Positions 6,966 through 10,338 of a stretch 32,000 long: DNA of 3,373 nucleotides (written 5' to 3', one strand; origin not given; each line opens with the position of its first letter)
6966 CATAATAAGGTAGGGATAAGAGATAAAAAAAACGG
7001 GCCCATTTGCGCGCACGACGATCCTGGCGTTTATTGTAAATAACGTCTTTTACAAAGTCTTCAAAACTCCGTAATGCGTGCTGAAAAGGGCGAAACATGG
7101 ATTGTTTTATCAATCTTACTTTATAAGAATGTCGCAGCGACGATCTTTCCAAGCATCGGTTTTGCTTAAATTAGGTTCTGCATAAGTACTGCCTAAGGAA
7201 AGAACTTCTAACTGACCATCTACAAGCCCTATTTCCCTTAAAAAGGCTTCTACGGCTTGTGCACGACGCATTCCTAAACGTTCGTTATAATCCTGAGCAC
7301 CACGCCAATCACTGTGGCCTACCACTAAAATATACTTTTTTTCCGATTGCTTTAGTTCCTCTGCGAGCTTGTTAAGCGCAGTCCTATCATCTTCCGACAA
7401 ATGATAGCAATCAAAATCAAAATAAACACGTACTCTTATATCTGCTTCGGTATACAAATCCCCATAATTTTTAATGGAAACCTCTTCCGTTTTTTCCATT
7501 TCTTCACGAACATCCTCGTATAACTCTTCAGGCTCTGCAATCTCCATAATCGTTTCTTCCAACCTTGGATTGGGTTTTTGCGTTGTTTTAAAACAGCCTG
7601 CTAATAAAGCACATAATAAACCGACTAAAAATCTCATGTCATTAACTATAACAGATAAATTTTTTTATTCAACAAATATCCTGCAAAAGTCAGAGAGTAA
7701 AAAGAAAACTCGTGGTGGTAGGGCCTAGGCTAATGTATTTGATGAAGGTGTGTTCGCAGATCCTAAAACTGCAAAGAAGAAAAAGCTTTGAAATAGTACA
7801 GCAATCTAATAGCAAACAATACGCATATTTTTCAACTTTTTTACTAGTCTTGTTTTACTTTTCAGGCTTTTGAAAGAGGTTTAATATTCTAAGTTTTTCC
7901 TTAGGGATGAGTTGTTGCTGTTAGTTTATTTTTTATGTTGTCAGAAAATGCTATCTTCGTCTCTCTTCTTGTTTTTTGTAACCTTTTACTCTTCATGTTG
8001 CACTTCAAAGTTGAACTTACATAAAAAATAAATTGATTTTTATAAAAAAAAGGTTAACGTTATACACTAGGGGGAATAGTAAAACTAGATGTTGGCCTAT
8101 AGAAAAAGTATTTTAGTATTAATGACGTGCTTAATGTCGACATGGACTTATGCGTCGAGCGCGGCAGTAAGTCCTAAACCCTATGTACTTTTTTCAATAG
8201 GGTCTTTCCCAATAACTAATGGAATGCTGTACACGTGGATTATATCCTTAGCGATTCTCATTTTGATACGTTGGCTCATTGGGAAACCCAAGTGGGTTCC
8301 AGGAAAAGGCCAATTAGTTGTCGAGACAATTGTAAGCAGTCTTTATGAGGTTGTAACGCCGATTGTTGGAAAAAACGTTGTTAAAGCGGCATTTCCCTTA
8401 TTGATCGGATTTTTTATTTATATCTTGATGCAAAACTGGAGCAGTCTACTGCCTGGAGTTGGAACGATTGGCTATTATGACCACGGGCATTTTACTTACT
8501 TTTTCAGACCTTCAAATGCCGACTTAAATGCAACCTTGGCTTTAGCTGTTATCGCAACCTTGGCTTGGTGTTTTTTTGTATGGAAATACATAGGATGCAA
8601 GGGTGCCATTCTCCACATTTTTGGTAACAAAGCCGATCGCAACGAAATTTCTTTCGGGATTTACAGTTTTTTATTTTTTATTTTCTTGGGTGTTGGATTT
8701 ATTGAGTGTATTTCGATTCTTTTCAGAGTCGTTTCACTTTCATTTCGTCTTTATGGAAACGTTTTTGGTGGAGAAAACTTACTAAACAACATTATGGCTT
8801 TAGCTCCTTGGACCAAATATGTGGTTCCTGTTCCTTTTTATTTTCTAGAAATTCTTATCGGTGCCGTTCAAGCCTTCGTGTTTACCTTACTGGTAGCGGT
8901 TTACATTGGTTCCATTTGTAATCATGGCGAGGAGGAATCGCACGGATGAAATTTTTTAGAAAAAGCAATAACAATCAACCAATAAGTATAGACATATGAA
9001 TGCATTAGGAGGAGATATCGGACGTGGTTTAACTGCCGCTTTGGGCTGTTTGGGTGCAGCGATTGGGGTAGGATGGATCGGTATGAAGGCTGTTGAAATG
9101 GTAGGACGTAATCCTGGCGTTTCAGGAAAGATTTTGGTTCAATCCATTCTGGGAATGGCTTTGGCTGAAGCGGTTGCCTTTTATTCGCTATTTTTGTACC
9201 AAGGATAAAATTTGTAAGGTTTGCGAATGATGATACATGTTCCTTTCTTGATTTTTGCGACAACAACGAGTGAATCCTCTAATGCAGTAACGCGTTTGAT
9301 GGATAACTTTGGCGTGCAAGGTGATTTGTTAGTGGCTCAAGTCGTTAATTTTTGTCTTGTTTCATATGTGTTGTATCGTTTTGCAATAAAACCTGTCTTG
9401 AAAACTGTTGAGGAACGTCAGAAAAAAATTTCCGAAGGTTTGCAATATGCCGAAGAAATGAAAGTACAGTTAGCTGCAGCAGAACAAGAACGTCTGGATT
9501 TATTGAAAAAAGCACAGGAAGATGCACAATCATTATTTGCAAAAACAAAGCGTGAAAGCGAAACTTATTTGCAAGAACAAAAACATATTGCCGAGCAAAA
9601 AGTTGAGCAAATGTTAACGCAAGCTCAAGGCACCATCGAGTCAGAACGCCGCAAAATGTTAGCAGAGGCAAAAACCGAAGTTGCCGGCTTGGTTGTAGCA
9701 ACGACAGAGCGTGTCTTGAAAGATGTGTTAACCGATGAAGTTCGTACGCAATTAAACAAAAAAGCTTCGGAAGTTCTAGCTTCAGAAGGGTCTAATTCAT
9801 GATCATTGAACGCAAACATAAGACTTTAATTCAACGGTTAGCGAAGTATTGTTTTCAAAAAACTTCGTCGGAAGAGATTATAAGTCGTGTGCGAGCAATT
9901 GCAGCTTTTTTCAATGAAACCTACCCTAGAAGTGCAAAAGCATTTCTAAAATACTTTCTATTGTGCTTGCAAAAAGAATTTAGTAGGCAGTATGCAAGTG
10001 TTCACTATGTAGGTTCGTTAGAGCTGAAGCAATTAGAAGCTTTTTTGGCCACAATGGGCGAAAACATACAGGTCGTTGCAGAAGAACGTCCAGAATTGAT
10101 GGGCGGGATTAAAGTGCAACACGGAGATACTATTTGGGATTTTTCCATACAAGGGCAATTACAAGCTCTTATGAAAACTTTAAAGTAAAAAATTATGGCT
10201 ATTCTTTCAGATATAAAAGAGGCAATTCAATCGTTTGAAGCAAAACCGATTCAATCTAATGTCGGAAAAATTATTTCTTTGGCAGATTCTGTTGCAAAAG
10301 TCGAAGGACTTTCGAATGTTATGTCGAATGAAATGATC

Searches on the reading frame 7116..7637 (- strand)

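Call 9: search_protein_families(library=pfam, proteins=[window:7116-7637:-], max_evalue=0.001)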
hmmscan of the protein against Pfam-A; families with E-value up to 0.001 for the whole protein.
window:7116-7637:- (173 aa): 1 family
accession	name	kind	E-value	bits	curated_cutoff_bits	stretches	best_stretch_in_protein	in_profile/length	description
PF00691.25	OmpA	-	1.8e-14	54.3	27.2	1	72-151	1-82/98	OmpA family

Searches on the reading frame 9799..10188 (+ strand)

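Call 9: search_protein_families(library=pfam, proteins=[window:9799-10188:+], max_evalue=0.001)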
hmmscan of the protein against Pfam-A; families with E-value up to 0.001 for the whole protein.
window:9799-10188:+ (129 aa): 1 family
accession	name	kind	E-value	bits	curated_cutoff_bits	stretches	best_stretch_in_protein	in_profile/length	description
PF00213.23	OSCP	-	1.6e-08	35.3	22.3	1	74-128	116-172/172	ATP synthase delta (OSCP) subunit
